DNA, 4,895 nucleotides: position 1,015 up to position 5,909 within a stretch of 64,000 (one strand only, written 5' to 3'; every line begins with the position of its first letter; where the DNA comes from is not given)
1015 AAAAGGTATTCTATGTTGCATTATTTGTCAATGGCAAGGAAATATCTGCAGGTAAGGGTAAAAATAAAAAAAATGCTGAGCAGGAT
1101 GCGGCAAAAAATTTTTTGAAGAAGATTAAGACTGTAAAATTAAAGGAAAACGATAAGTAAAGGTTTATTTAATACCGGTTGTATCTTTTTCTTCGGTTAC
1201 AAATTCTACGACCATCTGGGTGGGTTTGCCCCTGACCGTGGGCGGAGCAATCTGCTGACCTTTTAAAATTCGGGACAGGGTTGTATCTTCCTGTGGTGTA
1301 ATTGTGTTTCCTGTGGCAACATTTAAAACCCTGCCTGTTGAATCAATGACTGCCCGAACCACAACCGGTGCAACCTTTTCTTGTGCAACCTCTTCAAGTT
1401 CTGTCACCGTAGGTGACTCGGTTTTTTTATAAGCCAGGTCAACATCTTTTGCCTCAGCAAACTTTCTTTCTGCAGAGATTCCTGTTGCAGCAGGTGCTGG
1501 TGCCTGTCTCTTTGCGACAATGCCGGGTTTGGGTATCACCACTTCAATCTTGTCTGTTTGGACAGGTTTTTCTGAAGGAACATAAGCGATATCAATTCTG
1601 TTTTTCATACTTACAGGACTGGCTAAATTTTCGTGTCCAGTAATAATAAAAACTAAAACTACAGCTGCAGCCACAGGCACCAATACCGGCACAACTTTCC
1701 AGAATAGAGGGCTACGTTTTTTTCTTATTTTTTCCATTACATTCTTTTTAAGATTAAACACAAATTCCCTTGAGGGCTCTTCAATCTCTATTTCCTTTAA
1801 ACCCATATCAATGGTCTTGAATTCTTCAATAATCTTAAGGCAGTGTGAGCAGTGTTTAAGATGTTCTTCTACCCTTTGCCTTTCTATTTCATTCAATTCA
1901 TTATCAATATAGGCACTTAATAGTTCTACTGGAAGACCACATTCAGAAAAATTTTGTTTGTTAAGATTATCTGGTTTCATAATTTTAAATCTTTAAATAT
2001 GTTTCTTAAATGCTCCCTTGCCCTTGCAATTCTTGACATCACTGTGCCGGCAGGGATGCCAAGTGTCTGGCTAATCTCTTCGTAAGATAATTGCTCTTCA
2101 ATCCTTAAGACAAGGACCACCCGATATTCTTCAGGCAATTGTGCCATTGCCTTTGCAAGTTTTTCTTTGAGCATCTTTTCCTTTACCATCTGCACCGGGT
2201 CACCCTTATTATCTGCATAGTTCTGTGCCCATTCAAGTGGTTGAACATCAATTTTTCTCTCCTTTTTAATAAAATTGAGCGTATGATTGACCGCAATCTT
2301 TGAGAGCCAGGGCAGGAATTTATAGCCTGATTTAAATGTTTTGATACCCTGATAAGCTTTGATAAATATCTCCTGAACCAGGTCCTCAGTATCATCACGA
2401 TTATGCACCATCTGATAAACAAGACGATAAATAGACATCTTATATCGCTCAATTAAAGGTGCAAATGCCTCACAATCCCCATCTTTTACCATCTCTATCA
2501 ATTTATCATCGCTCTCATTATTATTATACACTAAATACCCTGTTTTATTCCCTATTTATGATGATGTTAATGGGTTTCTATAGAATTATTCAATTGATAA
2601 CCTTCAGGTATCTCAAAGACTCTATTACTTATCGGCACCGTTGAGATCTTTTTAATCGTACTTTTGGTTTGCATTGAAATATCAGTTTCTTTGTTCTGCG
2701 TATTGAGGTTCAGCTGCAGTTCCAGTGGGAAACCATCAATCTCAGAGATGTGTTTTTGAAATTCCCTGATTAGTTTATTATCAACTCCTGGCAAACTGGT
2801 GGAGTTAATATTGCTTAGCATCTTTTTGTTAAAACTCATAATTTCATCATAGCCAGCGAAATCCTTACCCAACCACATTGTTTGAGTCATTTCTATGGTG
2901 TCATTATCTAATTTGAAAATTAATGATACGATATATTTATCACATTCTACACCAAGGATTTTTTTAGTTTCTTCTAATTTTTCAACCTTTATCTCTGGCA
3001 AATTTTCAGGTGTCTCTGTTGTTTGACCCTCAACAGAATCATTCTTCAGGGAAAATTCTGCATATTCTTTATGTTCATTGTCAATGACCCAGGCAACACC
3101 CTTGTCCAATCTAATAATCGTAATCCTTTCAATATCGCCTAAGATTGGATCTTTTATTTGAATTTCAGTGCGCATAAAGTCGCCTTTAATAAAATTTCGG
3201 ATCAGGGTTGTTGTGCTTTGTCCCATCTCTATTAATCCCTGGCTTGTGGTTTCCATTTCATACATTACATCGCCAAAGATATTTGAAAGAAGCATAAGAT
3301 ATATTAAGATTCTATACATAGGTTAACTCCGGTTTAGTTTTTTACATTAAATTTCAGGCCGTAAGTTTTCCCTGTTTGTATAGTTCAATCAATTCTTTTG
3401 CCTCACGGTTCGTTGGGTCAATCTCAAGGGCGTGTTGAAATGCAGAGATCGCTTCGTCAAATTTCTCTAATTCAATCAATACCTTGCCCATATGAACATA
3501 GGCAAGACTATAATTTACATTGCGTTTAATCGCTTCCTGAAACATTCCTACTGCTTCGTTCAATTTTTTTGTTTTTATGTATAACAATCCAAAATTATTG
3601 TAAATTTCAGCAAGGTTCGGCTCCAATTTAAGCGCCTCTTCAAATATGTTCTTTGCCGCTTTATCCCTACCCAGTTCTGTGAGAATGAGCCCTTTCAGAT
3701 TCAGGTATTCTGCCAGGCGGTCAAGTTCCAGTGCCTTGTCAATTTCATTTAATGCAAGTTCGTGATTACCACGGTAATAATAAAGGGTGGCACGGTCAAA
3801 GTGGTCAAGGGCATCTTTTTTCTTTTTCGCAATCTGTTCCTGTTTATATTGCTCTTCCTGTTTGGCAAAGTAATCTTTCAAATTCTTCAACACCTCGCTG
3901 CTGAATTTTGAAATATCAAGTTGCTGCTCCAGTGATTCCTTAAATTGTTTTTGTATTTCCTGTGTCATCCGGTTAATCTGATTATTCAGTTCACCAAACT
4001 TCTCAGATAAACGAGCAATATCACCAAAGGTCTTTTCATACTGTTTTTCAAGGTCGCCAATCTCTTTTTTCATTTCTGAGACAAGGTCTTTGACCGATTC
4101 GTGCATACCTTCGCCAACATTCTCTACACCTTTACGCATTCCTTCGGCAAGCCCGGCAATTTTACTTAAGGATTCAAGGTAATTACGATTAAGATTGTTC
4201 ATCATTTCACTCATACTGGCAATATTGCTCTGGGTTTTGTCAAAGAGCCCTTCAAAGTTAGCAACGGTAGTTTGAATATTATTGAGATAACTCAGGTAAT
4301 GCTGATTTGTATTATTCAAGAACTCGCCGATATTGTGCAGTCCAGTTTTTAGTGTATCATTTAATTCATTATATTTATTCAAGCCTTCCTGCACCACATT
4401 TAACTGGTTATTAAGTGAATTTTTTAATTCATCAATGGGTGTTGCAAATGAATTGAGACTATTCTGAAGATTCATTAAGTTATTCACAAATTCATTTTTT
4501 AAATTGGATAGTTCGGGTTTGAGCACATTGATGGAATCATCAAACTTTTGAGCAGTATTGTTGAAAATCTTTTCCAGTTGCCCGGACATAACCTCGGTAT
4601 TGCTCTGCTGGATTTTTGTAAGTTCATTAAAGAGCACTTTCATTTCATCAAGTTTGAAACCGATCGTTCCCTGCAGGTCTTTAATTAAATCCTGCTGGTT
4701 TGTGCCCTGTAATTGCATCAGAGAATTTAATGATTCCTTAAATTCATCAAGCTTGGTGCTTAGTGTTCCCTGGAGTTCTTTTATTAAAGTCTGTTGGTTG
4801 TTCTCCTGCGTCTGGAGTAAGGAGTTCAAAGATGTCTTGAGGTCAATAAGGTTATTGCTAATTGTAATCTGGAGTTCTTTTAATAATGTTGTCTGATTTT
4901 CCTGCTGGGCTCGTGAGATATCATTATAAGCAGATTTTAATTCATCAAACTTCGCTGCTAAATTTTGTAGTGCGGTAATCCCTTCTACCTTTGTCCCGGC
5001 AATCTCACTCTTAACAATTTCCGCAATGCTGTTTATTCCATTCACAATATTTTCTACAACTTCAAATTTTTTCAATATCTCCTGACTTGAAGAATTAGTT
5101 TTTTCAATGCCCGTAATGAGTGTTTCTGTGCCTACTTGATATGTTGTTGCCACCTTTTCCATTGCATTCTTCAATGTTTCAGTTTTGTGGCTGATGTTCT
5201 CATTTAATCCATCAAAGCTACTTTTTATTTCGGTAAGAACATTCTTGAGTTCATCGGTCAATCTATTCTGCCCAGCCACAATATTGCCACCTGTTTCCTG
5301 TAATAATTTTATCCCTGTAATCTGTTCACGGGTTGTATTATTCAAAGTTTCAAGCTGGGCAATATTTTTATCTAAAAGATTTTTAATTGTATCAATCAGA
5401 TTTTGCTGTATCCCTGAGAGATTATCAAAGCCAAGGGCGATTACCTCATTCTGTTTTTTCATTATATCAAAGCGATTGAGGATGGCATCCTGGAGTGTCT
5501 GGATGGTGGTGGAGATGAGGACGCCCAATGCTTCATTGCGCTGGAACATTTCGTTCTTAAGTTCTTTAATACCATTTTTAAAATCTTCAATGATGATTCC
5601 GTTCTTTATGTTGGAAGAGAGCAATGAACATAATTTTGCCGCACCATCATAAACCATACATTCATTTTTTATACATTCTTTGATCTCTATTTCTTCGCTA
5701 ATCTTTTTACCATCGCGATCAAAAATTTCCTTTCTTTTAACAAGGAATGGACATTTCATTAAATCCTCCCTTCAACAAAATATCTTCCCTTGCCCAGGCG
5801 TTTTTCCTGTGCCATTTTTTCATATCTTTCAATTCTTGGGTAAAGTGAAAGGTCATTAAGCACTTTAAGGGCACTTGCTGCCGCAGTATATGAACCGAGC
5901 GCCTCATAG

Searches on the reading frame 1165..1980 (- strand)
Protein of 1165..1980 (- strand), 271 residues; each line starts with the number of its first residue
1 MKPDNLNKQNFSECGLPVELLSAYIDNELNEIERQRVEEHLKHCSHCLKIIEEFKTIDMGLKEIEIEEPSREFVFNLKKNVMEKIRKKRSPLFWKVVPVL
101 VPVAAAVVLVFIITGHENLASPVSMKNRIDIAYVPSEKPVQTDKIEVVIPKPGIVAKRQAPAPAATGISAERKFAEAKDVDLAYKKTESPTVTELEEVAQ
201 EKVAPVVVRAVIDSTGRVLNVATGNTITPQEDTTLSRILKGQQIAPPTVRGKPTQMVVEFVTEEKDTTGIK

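Call 73: search_protein_families(library=pfam, proteins=[window:1165-1980:-], max_evalue=0.0001)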
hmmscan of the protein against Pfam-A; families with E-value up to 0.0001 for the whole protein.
window:1165-1980:- (271 aa): 1 family
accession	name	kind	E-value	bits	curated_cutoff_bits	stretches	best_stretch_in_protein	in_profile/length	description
PF13490.11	zf-HC2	-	9.6e-12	45.2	22.2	1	19-47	6-34/35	Putative zinc-finger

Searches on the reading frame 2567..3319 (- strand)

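Call 73: search_protein_families(library=pfam, proteins=[window:2567-3319:-], max_evalue=0.0001)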
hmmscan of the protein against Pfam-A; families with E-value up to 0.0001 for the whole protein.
window:2567-3319:- (250 aa): 1 family
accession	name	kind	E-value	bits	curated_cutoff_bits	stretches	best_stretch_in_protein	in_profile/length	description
PF14371.13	DUF4412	-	2.4e-13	50.7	21.6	1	37-241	15-191/191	Domain of unknown function (DUF4412)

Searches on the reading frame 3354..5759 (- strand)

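Call 23: search_protein_families(library=ncbifam, proteins=[window:3354-5759:-], max_evalue=0.001)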
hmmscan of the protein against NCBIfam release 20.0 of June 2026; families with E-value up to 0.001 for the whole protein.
window:3354-5759:- (801 aa): 14 families
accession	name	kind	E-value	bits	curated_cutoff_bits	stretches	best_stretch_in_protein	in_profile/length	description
TIGR02521.1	type_IV_pilW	equivalog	4.1e-21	75.6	154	1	636-794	17-179/234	type IV pilus biogenesis/stability protein PilW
NF040959.1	MamA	equivalog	1.4e-12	47.5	200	1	655-785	42-173/204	magnetosome protein MamA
NF008391.2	PRK11189.1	equivalog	5e-11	42.6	250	1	675-758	57-140/297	lipoprotein NlpI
TIGR02917.1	PEP_TPR_lipo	equivalog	4.2e-09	34.8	312.2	1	637-789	520-673/899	XrtA/PEP-CTERM system TPR-repeat protein PrsT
TIGR00990.1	3a0801s09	subfamily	8.5e-09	34.6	757.25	1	613-778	294-460/615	mitochondrial import receptor subunit TOM70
NF033762.1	social_mot_Tgl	equivalog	3.5e-08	33.1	225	1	645-758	26-140/252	social motility TPR repeat lipoprotein Tgl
TIGR02552.1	LcrH_SycD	equivalog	4.5e-06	26.4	104.8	1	697-790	32-125/136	SycD/LcrH family type III secretion system chaperone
TIGR00540.1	TPR_hemY_coli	hypoth_equivalog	4.5e-05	22.4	142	1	693-796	271-371/385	heme biosynthesis-associated TPR protein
NF033920.0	C39_PA2778_fam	equivalog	5.1e-05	22.8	150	0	729-786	168-225/255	PA2778 family cysteine peptidase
TIGR02169.1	SMC_prok_A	equivalog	0.00025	18.8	729.4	1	385-641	689-955/1165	chromosome segregation protein SMC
NF043058.1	T4SS_LegC2C7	subfamily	0.00027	20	350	1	463-630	95-261/348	LegC2/C7 family Dot/Icm T4SS effector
NF035934.1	ESAT6_2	subfamily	0.00052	20.2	100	0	452-539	6-94/96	pore-forming ESAT-6 family protein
NF045780.1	TrlF_fam_ATP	equivalog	0.00091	18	350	0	64-431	402-768/944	TrlF family AAA-like ATPase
TIGR04510.1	mod_pep_cyc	subfamily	0.00099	17.7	400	1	583-784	369-569/814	putative peptide modification system cyclase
